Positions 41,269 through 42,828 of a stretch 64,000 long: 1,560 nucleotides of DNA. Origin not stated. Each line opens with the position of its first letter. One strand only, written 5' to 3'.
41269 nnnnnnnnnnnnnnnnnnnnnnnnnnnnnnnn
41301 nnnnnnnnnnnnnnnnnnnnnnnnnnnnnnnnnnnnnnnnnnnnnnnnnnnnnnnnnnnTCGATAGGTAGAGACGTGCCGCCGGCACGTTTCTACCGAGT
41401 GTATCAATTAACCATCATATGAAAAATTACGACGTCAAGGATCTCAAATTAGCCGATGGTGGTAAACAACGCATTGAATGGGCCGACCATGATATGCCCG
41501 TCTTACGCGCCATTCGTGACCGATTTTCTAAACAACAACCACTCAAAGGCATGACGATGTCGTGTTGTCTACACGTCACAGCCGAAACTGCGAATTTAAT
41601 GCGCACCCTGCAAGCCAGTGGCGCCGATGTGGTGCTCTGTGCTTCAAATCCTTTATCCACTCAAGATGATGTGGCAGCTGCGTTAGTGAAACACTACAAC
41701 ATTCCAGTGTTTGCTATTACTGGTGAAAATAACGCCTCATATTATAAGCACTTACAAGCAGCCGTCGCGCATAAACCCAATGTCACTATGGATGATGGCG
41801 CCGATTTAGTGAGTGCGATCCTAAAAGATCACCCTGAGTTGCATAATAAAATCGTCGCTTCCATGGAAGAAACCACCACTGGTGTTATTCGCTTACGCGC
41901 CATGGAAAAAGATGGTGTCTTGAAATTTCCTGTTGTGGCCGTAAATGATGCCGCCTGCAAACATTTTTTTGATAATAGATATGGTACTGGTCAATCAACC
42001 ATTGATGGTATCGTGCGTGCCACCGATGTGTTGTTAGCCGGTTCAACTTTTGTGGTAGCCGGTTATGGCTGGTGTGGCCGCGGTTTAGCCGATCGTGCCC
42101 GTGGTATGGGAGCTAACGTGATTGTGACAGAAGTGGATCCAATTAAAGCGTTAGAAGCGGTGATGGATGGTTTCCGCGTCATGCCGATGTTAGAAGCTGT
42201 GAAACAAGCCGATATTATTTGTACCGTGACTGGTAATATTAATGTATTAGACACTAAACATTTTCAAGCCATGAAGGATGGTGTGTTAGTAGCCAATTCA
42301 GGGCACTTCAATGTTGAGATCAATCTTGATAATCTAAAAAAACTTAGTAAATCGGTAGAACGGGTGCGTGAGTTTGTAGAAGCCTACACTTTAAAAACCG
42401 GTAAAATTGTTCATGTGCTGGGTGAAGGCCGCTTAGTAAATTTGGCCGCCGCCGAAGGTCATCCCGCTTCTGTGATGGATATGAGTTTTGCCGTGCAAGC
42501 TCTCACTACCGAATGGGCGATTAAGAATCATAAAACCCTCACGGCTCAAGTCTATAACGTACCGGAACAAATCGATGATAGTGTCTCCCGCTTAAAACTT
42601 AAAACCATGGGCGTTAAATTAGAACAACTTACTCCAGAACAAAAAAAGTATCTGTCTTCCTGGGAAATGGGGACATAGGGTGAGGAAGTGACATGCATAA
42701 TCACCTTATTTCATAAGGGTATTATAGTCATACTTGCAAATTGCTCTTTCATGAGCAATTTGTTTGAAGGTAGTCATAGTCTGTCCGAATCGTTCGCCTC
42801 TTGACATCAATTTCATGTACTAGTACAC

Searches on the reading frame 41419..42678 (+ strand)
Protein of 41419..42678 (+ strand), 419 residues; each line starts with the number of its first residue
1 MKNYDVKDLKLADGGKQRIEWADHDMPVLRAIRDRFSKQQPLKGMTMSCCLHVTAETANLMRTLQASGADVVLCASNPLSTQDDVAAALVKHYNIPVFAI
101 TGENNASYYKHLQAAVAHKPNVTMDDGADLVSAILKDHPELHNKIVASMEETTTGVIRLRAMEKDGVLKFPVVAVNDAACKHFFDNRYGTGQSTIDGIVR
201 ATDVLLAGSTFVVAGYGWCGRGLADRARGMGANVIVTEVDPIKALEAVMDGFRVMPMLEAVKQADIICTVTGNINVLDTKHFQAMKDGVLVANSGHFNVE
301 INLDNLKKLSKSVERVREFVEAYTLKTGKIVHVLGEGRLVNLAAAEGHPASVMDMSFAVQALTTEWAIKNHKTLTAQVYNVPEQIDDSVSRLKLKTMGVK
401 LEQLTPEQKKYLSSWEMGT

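Call 7: search_protein_families(library=ncbifam, proteins=[window:41419-42678:+], max_evalue=0.1)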
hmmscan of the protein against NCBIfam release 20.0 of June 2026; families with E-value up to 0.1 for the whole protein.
window:41419-42678:+ (419 aa): 15 families
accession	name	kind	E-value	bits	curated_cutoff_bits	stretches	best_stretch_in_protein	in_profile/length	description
TIGR00936.1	ahcY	equivalog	1.1e-189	630.6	497.6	1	4-419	1-416/416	adenosylhomocysteinase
NF004005.0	PRK05476.2-3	equivalog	1e-186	620.8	275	1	2-417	3-417/418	adenosylhomocysteinase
NF004010.0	PRK05476.3-3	equivalog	3.3e-83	280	512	1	10-409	13-420/432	adenosylhomocysteinase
NF004009.0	PRK05476.3-2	equivalog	3.6e-67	227.2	485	1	5-400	69-460/487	adenosylhomocysteinase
NF004008.0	PRK05476.3-1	equivalog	1.4e-18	67.1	440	1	148-364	97-296/326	adenosylhomocysteinase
NF009940.0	PRK13403.1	equivalog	1.5e-06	27.3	406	1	204-299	12-110/335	ketol-acid reductoisomerase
NF006162.0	PRK08306.1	equivalog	2.1e-06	27.3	261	1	190-291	136-239/297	dipicolinate synthase subunit DpsA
NF004017.0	PRK05479.1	equivalog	2.2e-06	26.7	336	1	205-301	14-114/337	ketol-acid reductoisomerase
TIGR00465.1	ilvC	equivalog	1.9e-05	23.8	226.15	1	206-302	1-101/314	ketol-acid reductoisomerase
TIGR02853.1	spore_dpaA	equivalog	3e-05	23.4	319.65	1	193-290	136-235/287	dipicolinic acid synthetase subunit A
NF041369.1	Dhydh_Halo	equivalog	0.00056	19.2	400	1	206-294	130-221/305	D-2-hydroxyacid dehydrogenase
NF005387.0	PRK06932.1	equivalog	0.0015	17.6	492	1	206-296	145-234/314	2-hydroxyacid dehydrogenase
NF005069.0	PRK06487.1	equivalog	0.0022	17.1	448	1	206-295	149-236/320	2-hydroxyacid dehydrogenase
NF000112.1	vanH-Amyco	exception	0.0029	16.9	625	1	209-296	171-255/348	VanH-AOV family D-lactate dehydrogenase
TIGR01202.1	bchC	equivalog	0.019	14.1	291.25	1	212-312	149-248/308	chlorophyll synthesis pathway protein BchC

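Call 22: find_related_loci(query=window:41419-42678:+, collection=genome_contigs, flank=10000)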
Query window:41419-42678:+ (419 aa) in genome_contigs; peptide patterns used: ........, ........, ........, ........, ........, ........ (x = any residue, [..] = any of these).
600 stretches matched a pattern (row limit reached: there are more); 597 encode a relative of the query (tblastn E <= 1e-3); the best 80 are kept; 80 distinct loci.
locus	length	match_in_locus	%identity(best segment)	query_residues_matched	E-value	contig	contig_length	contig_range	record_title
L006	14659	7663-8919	69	1-419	0e+0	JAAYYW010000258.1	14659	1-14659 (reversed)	MAG: Leptolinea sp. isolate AS06rmzACSIP_266 402726_AS06, whole genome shotgun sequence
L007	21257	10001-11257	68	1-419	0e+0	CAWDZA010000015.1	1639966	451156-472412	MAG: uncultured Chloroflexia bacterium isolate MFD05674.bin.1.26 genome assembly, contig: contig_27382, whole genome sho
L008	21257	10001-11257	68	1-419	0e+0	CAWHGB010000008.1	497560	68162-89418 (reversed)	MAG: uncultured Chloroflexia bacterium isolate MFD00709.bin.2.144 genome assembly, contig: contig_71225, whole genome sh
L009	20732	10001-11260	70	1-419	0e+0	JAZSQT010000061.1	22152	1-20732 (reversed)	MAG: Mucispirillaceae bacterium isolate T1900044541_TS20190007.MAGScoT_cleanbin_000008 SGB_70_k141_825209, whole genome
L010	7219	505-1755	69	4-419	0e+0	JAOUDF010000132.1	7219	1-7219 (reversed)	MAG: Nitrospirota bacterium isolate 4_1_Jan_SF_Bin16 4_1_Jan_SF_Bin16_scaffold_4808_c1, whole genome shotgun sequence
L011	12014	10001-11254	68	3-419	0e+0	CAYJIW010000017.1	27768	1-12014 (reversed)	MAG TPA_asm: uncultured Deferribacteraceae bacterium isolate ERP123703_co3_163 genome assembly, contig: NODE_1892_length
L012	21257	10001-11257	68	1-419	0e+0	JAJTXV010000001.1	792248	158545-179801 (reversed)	MAG: Anaerolineales bacterium isolate DTUCFX4 1-Genome38, whole genome shotgun sequence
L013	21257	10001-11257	68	1-419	0e+0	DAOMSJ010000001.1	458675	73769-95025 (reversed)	MAG TPA_asm: Anaerolineales bacterium isolate AMR_MDS_5785 NODE_3_length_458675_cov_9.623577, whole genome shotgun seque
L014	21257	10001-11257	68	1-419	0e+0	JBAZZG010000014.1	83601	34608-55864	MAG: Bellilinea sp. isolate SO_2017_GW3_10 scaffold_279_c1_OW296A_2017, whole genome shotgun sequence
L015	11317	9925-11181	68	1-419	0e+0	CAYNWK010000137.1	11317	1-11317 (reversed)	MAG TPA_asm: uncultured Anaerolineaceae bacterium isolate SRP214966_co2_130 genome assembly, contig: NODE_9874_length_11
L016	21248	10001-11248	70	5-419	0e+0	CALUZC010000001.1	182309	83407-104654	MAG: uncultured Mucispirillum sp. isolate BRZ_RS__bin62 genome assembly, contig: BRZ_RS__NODE_46_length_182309_cov_12.22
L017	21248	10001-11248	69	4-419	0e+0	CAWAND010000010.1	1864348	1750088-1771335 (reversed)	MAG: uncultured Chloroflexia bacterium isolate MFD02923.bin.1.168 genome assembly, contig: contig_7897, whole genome sho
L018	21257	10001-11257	67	1-419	0e+0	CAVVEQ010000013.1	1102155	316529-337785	MAG: uncultured Chloroflexia bacterium isolate MFD04716.bin.2.60 genome assembly, contig: contig_8519, whole genome shot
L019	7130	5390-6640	68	4-419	0e+0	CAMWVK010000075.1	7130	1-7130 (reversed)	MAG TPA_asm: uncultured Mucispirillum sp. isolate SRR14411328_bin.15_metawrap_v1.3_MAG genome assembly, contig: NODE.319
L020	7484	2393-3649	68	1-419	0e+0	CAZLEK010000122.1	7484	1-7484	MAG TPA_asm: uncultured Brevefilum sp. isolate SRP332253_co2_151 genome assembly, contig: NODE_10415_length_7484_cov_11.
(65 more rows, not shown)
